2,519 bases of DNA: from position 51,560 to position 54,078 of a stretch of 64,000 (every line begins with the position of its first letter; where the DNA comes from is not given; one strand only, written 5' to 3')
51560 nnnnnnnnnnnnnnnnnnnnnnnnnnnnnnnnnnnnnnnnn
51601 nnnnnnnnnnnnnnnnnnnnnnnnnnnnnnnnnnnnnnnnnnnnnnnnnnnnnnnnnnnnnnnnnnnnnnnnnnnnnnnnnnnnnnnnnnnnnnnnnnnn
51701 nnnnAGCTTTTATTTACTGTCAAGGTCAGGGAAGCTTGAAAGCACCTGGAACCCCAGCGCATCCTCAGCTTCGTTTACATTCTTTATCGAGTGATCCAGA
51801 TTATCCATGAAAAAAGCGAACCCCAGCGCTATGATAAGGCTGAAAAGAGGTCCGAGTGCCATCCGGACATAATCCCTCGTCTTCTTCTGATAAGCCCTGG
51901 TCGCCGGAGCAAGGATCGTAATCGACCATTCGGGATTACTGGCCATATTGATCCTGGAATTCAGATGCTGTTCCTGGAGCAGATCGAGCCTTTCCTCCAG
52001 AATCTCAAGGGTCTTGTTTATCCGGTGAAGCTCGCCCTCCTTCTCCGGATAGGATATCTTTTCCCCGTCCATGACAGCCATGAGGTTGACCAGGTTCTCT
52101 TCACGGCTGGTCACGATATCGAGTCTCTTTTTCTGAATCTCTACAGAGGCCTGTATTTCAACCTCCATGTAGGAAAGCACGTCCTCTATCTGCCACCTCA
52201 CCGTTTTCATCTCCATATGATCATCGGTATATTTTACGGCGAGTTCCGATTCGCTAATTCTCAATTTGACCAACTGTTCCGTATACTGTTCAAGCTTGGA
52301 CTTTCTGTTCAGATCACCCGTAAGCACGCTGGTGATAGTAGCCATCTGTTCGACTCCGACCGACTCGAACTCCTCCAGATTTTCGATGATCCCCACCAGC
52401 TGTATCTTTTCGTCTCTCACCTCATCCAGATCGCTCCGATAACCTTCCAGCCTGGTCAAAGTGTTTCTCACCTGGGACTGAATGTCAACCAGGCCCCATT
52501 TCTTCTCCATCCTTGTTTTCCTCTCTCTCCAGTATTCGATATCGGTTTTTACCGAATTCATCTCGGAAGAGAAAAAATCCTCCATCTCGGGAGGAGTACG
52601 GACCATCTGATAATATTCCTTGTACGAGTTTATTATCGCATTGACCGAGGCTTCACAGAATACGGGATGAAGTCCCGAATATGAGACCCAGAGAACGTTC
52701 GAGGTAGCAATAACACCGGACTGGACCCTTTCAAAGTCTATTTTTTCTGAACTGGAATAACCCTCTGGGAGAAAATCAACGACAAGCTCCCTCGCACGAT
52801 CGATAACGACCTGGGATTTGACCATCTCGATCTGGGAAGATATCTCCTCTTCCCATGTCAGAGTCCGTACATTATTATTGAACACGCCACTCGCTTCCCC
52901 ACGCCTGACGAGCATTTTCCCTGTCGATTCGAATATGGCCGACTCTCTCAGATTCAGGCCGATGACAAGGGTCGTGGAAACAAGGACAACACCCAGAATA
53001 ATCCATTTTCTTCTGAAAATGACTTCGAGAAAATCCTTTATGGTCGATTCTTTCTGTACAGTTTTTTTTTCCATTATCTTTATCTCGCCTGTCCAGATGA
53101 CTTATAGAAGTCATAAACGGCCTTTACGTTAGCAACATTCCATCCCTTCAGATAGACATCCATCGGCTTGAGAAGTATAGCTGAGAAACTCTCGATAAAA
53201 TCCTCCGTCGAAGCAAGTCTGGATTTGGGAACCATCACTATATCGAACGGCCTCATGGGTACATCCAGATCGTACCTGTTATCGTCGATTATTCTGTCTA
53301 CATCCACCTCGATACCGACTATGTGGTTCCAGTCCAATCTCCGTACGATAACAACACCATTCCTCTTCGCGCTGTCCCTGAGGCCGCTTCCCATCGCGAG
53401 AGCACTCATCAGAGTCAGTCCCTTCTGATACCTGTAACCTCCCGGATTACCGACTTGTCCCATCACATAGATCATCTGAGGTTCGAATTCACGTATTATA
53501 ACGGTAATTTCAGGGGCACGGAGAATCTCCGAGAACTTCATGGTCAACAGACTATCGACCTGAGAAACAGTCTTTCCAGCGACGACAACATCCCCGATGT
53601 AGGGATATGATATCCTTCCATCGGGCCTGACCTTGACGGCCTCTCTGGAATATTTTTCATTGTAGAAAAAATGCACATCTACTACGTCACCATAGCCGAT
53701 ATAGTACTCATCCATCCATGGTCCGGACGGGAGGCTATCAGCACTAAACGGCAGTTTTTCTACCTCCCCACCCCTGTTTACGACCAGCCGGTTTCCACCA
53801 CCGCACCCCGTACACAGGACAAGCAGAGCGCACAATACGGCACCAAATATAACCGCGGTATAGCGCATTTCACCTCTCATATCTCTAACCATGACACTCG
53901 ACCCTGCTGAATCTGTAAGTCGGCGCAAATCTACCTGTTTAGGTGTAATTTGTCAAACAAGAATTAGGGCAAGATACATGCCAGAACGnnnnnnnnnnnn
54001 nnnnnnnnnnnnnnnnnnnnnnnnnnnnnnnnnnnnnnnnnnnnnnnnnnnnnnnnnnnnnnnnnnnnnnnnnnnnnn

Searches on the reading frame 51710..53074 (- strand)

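Call 5: search_protein_families(library=pfam, proteins=[window:51710-53074:-], max_evalue=0.1)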
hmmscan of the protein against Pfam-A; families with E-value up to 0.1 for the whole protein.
window:51710-53074:- (454 aa): 1 family
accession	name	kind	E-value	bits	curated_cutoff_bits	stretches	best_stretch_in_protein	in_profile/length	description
PF02706.20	Wzz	-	0.0036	18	25.5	1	13-93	6-86/91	Chain length determinant protein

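Call 6: search_protein_families(library=ncbifam, proteins=[window:51710-53074:-], max_evalue=0.1)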
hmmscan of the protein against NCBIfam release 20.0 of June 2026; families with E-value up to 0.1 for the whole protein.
window:51710-53074:- (454 aa): 5 families
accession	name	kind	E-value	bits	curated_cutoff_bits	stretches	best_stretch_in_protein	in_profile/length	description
TIGR03017.1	EpsF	equivalog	3.1e-13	49.2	422.75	2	124-446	130-441/444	chain length determinant protein EpsF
TIGR01005.1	eps_transp_fam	subfamily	1.8e-07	29.7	411.7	2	242-449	271-478/754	exopolysaccharide transport protein family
TIGR03007.1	pepcterm_ChnLen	equivalog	3.2e-07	28.9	278.85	1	125-450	121-462/498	XrtA system polysaccharide chain length determinant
TIGR01006.1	polys_exp_MPA1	subfamily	0.00022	20.7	296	1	386-452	158-225/226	CspC family polysaccharide chain length determinant protein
TIGR02169.1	SMC_prok_A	equivalog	0.00094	17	729.4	1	168-371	300-501/1165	chromosome segregation protein SMC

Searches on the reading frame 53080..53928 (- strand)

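Call 5: search_protein_families(library=pfam, proteins=[window:53080-53928:-], max_evalue=0.1)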
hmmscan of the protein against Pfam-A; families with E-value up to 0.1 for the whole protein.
window:53080-53928:- (282 aa): 3 families
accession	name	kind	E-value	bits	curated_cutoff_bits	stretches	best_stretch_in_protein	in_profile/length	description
PF02563.21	Poly_export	-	1.6e-19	70.3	28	1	73-145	5-76/77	Polysaccharide biosynthesis/export protein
PF10531.15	SLBB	-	2.7e-08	34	27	1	152-197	1-46/55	SLBB domain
PF22461.2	SLBB_2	-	3e-07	30.9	27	1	151-233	1-79/79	SLBB domain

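Call 6: search_protein_families(library=ncbifam, proteins=[window:53080-53928:-], max_evalue=0.1)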
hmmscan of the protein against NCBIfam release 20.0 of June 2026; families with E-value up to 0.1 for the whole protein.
window:53080-53928:- (282 aa): 7 families
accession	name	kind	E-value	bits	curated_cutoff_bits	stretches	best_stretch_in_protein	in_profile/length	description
TIGR03027.2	pepcterm_export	equivalog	2.6e-34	118.4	180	1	74-236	2-167/169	XrtA/PEP-CTERM system exopolysaccharide export protein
NF041843.1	EpsY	equivalog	3.5e-22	78.7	320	1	28-233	16-210/211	exopolysaccharide export protein EpsY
NF011658.0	PRK15078.1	subfamily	1.1e-17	63.9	333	1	97-234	117-250/380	polysaccharide export protein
TIGR03028.1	EpsE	equivalog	1.4e-17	63.8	262.65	1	74-235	1-161/239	polysaccharide export protein EpsE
NF058595.1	invert_tail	domain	0.019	15.3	37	1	13-46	43-76/113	lipo-invert putative C-terminal anchoring domain-containing protein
TIGR03305.1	alt_F1F0_F1_bet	exception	0.064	12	752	1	150-195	196-238/449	alternate F1F0 ATPase, F1 subunit beta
NF011722.0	PRK15175.1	equivalog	0.07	11.9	456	1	97-177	104-183/355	Vi polysaccharide ABC transporter protein VexA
